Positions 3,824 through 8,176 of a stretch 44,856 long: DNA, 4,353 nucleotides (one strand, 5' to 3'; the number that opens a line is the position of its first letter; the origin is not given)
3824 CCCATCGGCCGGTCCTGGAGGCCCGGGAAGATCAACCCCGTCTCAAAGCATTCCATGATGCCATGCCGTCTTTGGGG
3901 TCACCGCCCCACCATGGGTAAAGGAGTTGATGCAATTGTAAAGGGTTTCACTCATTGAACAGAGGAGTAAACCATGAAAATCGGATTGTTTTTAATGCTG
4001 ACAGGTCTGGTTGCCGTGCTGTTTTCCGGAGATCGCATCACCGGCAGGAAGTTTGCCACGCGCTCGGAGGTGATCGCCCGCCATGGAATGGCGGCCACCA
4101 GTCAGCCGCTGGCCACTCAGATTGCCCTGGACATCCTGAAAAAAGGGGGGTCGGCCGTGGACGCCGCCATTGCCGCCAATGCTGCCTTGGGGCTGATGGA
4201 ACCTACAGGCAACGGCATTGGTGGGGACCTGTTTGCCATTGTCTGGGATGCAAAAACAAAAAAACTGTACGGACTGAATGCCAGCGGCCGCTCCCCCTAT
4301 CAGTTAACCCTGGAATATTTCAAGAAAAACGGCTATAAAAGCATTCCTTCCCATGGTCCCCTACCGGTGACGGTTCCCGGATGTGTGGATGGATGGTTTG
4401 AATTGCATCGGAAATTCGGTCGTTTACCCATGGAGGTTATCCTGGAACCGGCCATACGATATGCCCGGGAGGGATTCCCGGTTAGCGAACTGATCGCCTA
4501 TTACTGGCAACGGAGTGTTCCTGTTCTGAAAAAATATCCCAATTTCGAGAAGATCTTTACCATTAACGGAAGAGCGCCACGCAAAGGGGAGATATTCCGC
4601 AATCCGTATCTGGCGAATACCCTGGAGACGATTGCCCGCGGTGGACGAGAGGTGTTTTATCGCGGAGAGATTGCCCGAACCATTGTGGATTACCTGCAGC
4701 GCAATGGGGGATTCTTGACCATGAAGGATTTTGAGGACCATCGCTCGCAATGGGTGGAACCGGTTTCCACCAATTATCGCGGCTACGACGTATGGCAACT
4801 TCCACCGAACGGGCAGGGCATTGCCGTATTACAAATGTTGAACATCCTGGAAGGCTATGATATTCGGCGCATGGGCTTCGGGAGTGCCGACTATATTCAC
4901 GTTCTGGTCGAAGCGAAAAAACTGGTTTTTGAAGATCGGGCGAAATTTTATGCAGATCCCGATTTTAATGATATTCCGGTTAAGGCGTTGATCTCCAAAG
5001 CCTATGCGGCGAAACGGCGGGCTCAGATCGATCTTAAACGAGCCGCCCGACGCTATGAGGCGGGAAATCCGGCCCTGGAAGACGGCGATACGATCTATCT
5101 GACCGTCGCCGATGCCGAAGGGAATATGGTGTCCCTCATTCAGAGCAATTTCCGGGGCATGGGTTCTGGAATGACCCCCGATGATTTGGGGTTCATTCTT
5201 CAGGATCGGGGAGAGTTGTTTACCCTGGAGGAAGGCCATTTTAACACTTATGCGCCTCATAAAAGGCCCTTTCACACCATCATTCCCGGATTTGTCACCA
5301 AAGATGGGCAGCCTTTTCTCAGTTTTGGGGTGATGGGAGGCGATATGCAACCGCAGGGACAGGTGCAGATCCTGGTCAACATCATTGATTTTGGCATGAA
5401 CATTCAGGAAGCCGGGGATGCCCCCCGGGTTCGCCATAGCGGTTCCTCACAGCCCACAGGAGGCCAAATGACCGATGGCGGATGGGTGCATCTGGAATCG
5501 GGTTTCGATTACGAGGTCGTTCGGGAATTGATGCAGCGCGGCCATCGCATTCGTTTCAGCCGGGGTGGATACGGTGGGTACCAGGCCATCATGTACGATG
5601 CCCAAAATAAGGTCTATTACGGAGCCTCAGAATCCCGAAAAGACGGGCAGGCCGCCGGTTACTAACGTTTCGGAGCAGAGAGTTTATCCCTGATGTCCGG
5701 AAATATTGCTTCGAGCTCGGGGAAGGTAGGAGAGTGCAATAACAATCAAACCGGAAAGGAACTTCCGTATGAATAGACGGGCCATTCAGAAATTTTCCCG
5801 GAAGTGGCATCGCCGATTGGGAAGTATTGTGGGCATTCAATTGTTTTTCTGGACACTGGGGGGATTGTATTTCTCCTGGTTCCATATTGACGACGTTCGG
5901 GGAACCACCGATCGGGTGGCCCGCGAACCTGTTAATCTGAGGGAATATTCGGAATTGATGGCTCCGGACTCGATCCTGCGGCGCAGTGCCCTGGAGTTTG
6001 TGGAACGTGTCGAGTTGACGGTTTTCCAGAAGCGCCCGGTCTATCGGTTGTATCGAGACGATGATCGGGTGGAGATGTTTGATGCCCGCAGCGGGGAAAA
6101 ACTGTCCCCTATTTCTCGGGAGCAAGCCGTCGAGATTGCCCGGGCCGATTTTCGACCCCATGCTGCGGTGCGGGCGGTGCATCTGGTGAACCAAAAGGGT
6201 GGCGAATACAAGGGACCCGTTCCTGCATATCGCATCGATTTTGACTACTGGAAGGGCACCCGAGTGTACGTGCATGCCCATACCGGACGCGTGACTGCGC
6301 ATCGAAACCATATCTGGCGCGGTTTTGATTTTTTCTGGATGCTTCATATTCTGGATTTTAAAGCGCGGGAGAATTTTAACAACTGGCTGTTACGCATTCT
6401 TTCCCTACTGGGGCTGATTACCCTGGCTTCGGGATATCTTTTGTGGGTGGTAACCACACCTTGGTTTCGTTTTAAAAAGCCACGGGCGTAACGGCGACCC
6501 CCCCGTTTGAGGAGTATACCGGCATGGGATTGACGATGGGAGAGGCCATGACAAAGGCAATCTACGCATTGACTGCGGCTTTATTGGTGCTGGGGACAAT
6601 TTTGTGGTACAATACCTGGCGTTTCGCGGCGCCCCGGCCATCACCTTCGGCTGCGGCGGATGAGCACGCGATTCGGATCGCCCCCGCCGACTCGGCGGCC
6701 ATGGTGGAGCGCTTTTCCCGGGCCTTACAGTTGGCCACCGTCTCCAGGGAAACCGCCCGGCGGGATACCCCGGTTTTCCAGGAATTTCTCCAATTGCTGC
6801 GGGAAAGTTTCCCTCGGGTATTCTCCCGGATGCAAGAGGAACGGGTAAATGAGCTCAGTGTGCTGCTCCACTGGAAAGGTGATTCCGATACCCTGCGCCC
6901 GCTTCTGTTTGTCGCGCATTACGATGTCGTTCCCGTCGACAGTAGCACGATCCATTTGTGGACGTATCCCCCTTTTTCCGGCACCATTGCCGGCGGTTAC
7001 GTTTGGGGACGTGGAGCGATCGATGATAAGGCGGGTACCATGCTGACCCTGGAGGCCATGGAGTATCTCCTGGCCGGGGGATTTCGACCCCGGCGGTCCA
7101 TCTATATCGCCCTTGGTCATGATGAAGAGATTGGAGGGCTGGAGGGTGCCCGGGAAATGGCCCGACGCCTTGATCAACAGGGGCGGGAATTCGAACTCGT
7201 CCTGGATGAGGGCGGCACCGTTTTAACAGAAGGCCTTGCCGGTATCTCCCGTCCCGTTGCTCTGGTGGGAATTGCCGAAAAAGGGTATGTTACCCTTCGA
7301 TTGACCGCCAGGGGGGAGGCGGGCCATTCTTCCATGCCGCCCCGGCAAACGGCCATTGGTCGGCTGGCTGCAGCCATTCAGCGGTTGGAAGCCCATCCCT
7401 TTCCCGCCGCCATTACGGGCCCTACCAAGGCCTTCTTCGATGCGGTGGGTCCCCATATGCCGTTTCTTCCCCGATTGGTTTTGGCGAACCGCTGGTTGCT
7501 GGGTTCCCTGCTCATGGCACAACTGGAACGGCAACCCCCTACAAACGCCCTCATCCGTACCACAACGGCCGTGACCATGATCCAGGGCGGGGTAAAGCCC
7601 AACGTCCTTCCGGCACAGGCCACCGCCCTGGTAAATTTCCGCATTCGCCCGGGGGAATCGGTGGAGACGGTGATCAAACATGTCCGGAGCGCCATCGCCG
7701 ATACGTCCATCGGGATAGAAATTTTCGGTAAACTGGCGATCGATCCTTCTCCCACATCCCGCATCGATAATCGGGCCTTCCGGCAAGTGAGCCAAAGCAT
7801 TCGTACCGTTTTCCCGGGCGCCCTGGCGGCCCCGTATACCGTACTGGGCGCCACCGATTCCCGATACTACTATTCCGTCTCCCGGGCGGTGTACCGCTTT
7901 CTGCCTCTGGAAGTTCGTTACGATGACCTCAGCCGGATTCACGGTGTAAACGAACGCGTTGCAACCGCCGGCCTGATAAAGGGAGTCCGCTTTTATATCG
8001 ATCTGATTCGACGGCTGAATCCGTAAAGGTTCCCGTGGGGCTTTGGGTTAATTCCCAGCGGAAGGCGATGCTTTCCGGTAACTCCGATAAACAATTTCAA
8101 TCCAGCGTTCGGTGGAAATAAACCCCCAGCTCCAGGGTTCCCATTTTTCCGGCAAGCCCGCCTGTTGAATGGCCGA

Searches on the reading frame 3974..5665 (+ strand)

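Call 66: search_protein_families(library=pfam, proteins=[window:3974-5665:+], max_evalue=0.001)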
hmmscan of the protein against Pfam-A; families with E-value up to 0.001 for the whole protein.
window:3974-5665:+ (563 aa): 1 family
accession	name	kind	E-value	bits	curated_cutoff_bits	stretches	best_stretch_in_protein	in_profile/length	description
PF01019.26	G_glu_transpept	-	1e-166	556.2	27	1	53-558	2-512/512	Gamma-glutamyltranspeptidase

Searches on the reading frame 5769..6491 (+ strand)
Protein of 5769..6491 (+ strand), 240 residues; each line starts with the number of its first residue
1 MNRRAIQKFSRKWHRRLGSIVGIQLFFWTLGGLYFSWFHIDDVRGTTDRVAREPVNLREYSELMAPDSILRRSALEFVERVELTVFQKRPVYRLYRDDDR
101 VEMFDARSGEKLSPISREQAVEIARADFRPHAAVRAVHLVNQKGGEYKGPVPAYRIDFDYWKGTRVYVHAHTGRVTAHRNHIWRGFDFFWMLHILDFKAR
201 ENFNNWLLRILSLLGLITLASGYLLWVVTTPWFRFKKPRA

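Call 66: search_protein_families(library=pfam, proteins=[window:5769-6491:+], max_evalue=0.001)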
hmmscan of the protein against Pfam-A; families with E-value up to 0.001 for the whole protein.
window:5769-6491:+ (240 aa): 2 families
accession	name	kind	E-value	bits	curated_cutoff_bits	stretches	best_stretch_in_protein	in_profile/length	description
PF03929.21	PepSY_TM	-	6.1e-10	39.8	28.8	1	127-235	66-168/295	PepSY-associated TM region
PF03413.25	PepSY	-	1.5e-09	38.5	24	1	114-177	1-58/60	Peptidase propeptide and YPEB domain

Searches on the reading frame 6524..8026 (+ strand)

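Call 66: search_protein_families(library=pfam, proteins=[window:6524-8026:+], max_evalue=0.001)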
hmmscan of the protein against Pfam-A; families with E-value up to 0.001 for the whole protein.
window:6524-8026:+ (500 aa): 3 families
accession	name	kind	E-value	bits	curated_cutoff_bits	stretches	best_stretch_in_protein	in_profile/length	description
PF01546.33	Peptidase_M20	-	3.7e-28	99.3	24.6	1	128-496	1-205/206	Peptidase family M20/M25/M40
PF07687.19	M20_dimer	-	1.5e-19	70.3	21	1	250-393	1-101/107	Peptidase dimerisation domain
PF04389.22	Peptidase_M28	-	6.5e-10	39.5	21.3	1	113-227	2-90/193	Peptidase family M28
